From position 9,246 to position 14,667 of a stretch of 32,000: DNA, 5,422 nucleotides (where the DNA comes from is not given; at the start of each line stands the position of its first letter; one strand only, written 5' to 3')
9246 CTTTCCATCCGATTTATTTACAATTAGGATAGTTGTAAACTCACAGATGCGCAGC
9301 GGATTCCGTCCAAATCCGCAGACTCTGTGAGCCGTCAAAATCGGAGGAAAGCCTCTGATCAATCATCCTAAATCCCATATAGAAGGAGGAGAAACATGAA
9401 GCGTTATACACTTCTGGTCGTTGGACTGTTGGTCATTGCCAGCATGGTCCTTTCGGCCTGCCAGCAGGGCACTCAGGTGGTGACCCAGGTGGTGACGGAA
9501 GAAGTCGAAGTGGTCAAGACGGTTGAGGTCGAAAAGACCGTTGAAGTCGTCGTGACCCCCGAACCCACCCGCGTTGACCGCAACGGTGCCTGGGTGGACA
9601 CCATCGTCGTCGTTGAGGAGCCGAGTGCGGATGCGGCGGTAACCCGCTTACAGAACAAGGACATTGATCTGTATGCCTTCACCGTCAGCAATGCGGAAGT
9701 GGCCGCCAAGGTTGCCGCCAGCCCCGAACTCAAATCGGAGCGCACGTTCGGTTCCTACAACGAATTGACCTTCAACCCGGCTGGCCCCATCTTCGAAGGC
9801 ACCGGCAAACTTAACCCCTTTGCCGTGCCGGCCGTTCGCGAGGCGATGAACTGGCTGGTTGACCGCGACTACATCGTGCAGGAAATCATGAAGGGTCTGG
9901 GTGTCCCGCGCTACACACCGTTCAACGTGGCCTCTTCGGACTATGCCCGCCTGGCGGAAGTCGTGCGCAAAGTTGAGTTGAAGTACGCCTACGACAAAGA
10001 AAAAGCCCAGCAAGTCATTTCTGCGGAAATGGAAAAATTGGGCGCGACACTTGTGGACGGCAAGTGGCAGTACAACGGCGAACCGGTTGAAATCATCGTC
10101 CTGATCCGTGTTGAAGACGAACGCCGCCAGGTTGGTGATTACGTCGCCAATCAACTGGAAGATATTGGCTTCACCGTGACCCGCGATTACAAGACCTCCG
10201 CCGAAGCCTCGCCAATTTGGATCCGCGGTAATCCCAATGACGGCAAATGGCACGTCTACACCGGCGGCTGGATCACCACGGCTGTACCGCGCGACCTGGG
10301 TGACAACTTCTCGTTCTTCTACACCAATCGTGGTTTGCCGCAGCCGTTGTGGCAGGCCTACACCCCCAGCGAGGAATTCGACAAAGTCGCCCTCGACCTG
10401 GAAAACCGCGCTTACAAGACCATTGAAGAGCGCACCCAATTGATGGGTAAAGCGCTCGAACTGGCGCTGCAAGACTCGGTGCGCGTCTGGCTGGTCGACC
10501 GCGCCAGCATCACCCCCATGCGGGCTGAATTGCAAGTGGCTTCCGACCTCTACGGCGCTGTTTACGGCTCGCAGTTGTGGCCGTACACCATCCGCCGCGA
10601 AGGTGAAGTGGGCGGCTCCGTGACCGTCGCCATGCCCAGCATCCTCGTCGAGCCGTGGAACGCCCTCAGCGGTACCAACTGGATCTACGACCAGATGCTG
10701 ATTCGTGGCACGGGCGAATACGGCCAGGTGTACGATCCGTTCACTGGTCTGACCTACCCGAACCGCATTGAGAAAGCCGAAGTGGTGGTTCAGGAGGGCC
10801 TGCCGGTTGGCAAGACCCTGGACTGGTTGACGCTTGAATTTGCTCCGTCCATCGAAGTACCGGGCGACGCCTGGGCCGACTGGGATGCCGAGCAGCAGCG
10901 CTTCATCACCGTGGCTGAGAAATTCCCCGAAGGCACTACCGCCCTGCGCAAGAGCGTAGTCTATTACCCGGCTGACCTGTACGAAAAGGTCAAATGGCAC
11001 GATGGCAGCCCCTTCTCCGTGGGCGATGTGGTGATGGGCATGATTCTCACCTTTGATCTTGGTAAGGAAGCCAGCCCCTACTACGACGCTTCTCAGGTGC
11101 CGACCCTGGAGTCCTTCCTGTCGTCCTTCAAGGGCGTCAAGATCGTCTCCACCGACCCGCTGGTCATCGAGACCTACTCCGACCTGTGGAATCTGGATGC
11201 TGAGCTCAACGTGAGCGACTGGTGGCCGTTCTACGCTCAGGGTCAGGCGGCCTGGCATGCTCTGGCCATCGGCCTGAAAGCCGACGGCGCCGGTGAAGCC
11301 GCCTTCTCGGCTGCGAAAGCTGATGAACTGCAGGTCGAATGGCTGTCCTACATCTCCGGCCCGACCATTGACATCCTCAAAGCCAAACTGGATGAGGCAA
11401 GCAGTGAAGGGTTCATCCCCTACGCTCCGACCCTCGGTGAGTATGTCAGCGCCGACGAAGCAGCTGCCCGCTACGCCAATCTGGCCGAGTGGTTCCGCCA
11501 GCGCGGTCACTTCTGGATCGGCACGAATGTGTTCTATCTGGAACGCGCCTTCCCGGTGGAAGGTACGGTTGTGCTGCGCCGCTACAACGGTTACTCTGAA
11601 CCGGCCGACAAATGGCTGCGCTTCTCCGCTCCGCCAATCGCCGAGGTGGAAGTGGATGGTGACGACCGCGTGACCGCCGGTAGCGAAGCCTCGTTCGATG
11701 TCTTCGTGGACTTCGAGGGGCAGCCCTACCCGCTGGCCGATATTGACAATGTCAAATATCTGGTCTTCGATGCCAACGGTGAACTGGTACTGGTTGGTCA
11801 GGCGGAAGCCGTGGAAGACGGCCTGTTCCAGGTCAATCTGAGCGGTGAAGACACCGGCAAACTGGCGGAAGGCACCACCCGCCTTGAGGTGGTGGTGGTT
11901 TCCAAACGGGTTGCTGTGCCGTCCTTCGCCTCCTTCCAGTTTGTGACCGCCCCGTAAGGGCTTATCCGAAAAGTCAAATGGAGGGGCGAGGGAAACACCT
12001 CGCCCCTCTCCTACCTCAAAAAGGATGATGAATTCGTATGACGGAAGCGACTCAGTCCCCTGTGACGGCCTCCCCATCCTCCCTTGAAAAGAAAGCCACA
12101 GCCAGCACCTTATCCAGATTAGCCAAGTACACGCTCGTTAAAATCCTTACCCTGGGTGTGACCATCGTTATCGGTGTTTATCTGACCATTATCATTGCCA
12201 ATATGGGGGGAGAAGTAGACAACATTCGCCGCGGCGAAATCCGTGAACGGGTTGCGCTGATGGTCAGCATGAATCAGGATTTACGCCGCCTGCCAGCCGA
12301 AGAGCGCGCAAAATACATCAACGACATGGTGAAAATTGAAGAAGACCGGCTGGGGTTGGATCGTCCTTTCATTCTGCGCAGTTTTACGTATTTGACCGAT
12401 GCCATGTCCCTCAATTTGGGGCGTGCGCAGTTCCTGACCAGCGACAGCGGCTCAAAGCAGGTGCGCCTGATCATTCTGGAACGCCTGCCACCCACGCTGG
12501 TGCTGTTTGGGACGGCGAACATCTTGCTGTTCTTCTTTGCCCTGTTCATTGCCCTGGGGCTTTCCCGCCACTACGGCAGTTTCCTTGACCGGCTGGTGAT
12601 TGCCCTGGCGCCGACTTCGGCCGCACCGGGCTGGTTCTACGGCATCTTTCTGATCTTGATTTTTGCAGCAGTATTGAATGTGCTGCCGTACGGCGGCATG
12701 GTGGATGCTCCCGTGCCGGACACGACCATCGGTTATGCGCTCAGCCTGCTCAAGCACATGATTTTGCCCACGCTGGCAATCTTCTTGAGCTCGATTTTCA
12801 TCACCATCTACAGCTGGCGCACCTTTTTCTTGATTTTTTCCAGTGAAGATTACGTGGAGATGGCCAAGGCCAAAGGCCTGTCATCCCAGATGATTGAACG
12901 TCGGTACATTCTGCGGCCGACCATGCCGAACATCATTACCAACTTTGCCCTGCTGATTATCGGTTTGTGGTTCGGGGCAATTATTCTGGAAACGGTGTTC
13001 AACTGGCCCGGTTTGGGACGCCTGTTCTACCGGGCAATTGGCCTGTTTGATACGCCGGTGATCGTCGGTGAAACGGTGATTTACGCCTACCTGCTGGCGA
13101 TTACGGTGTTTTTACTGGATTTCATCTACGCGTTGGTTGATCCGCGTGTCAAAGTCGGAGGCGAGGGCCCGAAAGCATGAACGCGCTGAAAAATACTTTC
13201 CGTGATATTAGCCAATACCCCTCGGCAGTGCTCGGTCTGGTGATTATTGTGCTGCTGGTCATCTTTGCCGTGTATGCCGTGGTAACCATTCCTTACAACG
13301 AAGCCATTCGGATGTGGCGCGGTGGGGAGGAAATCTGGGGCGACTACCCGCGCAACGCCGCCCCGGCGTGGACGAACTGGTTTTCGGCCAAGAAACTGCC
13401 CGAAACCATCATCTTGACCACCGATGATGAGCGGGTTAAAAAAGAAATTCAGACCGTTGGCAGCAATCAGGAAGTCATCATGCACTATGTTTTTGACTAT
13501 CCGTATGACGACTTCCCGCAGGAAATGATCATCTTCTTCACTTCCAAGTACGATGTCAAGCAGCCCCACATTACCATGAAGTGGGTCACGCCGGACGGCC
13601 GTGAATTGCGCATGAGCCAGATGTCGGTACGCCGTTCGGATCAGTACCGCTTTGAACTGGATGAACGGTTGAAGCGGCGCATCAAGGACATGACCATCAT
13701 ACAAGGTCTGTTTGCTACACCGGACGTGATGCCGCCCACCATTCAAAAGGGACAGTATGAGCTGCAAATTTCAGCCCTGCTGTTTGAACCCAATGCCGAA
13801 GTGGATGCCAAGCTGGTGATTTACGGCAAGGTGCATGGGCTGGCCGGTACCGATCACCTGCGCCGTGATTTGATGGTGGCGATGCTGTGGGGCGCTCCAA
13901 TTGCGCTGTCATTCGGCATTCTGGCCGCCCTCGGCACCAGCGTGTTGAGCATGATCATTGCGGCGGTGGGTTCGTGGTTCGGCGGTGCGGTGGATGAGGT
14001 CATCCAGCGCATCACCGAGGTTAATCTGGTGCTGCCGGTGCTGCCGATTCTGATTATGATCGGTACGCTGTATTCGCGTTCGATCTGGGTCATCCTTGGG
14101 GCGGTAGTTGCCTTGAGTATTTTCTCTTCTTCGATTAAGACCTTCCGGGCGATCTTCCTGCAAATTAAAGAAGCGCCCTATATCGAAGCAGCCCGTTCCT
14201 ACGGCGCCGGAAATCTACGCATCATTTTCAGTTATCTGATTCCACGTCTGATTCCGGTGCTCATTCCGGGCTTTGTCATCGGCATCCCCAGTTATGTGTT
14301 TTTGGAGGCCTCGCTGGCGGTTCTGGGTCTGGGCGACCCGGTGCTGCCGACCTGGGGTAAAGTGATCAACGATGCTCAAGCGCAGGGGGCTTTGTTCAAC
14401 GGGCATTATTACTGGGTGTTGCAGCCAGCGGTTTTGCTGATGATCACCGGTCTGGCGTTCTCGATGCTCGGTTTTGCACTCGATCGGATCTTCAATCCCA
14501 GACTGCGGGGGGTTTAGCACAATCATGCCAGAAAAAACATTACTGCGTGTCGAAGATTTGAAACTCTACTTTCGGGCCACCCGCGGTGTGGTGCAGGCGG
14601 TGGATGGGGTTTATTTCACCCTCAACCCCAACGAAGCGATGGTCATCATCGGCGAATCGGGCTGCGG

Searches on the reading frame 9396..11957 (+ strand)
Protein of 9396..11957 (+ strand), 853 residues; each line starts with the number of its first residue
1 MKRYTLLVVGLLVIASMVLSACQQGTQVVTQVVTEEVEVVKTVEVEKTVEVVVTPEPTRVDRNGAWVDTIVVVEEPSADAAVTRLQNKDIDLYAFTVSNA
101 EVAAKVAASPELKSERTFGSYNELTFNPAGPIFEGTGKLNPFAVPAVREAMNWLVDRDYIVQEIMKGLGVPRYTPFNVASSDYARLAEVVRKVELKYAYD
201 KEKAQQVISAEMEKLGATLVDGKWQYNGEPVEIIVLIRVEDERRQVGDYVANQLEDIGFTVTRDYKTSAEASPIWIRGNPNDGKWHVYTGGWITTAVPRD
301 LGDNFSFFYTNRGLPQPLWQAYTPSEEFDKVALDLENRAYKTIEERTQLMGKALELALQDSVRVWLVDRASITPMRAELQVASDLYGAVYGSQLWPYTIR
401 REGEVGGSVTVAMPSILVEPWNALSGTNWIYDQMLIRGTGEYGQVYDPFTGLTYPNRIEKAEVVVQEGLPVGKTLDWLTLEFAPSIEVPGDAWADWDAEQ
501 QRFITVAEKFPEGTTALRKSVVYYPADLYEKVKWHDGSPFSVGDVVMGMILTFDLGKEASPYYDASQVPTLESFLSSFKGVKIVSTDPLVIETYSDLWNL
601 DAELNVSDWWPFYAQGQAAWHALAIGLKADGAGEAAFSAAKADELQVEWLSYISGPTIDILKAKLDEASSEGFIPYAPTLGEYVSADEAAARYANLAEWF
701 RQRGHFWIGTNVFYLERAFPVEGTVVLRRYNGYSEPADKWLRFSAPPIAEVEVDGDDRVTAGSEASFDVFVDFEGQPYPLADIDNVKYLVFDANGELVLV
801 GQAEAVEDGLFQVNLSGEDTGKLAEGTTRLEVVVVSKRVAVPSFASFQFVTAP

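Call 9: search_protein_families(library=pfam, proteins=[window:9396-11957:+])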
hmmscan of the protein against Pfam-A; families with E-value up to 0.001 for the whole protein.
window:9396-11957:+ (853 aa): 2 families
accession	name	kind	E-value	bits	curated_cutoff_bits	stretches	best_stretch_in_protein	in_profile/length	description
PF00496.27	SBP_bac_5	-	1.3e-26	94.1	32.4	1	44-297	125-350/368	Bacterial extracellular solute-binding proteins, family 5 Middle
PF13860.13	FlgD_ig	-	0.00053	20.4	27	0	773-833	12-74/79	FlgD Ig-like domain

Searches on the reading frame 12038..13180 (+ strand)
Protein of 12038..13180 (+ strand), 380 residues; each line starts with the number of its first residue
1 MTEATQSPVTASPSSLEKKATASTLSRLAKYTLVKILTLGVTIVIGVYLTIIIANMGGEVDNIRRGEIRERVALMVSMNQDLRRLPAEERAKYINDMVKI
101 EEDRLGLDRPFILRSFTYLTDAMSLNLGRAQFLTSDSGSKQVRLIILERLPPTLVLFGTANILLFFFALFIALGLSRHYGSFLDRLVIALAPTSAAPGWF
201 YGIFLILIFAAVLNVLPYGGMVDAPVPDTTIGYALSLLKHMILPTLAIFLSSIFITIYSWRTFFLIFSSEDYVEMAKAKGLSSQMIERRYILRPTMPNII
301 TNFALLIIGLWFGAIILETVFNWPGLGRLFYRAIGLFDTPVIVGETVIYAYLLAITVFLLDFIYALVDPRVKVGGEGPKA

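Call 9: search_protein_families(library=pfam, proteins=[window:12038-13180:+])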
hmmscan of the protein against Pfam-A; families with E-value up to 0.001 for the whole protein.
window:12038-13180:+ (380 aa): 1 family
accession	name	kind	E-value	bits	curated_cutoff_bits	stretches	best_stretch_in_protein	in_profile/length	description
PF00528.27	BPD_transp_1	-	4e-25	89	26.4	1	167-372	4-183/184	Binding-protein-dependent transport system inner membrane component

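Call 36: find_encoding_contigs(protein=window:12038-13180:+, flank=10000, max_places=6)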
Protein window:12038-13180:+ (380 aa): 5 contigs read that carry it; 4 places shown.
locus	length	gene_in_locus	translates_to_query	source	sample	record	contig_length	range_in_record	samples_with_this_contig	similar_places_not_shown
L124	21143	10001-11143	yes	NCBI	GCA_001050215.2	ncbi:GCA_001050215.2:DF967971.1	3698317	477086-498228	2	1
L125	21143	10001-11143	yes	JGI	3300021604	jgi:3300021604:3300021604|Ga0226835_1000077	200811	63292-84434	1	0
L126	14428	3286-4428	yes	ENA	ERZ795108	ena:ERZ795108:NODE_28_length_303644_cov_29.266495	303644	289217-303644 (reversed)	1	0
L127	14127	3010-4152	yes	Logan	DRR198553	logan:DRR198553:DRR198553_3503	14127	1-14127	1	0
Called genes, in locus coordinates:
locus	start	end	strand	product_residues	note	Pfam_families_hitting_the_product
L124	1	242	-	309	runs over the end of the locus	PF02653:BPD_transp_2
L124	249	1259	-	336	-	PF02653:BPD_transp_2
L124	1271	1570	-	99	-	-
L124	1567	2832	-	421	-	PF00005:ABC_tran, PF13304:AAA_21 (faint), PF00005:ABC_tran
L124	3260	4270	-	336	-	PF02608:Bmp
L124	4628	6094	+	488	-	PF00128:Alpha-amylase, PF16657:Malt_amylase_C (weak), PF22460:Neopullulanase-like_C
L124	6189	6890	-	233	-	-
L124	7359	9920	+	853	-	PF00496:SBP_bac_5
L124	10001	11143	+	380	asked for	PF00528:BPD_transp_1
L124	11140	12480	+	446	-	PF00528:BPD_transp_1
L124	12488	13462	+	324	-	PF00005:ABC_tran, PF02463:SMC_N (weak), PF13401:AAA_22 (faint), PF13304:AAA_21, PF08352:oligo_HPY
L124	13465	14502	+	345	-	PF00005:ABC_tran, PF08352:oligo_HPY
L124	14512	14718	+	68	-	-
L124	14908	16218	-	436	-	PF01425:Amidase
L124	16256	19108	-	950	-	PF00912:Transgly, PF00905:Transpeptidase, PF06832:BiPBP_C (weak), PF17957:Big_7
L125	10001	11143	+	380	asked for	PF00528:BPD_transp_1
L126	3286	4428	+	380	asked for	PF00528:BPD_transp_1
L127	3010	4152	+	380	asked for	PF00528:BPD_transp_1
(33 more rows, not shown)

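Call 54: list_cluster_members(proteins=[window:12038-13180:+, window:24809-25729:+])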
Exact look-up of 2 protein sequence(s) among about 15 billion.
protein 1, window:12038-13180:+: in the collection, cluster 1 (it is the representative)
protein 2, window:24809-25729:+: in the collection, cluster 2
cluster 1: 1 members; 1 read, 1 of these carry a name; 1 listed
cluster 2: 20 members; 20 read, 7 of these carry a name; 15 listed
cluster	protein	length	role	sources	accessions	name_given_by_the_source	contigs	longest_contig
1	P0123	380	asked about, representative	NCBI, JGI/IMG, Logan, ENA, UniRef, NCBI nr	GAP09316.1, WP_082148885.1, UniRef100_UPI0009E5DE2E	ABC-type dipeptide/oligopeptide/nickel transport system, permease component [Bellilinea ... | ABC transporter permease n=1 Tax=Bellilinea caldifistulae TaxID=360411 RepID=UPI0009E5DE2E | ABC transporter permease [Bellilinea caldifistulae]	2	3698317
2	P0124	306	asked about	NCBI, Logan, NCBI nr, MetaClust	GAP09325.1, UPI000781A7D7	protein containing bacterial PH domain [Bellilinea caldifistulae] | status=active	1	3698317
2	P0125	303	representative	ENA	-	-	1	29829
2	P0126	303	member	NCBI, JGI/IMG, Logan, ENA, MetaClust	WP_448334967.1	PH domain-containing protein [Bellilinea sp.] | hypothetical protein | \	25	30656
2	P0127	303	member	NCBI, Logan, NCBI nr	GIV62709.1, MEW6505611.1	MAG: PH domain-containing protein [Chloroflexota bacterium] | MAG: hypothetical protein KatS3mg045_0048 [Bellilinea sp.]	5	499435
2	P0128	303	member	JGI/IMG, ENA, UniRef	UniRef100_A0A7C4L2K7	Bacterial Pleckstrin homology domain-containing protein n=1 Tax=Bellilinea caldifistulae ...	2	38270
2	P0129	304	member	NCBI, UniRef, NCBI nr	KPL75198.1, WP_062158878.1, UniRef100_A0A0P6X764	PH domain-containing protein [Bellilinea caldifistulae] | Bacterial Pleckstrin homology domain-containing protein n=1 Tax=Bellilinea caldifistulae ...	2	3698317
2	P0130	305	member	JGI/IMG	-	hypothetical protein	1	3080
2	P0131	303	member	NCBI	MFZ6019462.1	MAG: PH domain-containing protein [Chloroflexota bacterium]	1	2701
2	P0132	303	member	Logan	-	-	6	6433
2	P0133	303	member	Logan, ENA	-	-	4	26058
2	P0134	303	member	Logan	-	-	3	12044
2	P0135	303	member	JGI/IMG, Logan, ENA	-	-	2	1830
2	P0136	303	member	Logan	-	-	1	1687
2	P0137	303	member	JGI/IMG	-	-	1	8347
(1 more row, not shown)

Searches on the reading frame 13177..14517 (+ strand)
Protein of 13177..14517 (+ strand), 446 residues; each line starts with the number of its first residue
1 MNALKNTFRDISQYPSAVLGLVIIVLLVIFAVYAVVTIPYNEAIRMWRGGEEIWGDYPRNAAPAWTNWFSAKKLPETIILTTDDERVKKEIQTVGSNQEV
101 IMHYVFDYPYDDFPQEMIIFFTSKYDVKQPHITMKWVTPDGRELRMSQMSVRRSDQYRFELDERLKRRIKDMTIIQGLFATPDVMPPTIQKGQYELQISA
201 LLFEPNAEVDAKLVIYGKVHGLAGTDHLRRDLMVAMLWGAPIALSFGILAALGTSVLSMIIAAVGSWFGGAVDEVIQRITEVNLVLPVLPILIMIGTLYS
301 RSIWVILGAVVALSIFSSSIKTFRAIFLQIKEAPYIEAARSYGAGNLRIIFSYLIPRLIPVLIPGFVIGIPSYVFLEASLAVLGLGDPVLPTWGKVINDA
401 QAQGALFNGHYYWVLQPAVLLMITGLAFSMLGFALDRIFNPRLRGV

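Call 9: search_protein_families(library=pfam, proteins=[window:13177-14517:+])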
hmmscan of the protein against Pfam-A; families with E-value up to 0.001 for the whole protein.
window:13177-14517:+ (446 aa): 2 families
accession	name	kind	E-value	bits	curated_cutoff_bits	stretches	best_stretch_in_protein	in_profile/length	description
PF00528.27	BPD_transp_1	-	5.2e-17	62.6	26.4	1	257-444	4-183/184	Binding-protein-dependent transport system inner membrane component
PF12911.12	OppC_N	-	0.0003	21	23.9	1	6-42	5-41/53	N-terminal TM domain of oligopeptide transport permease C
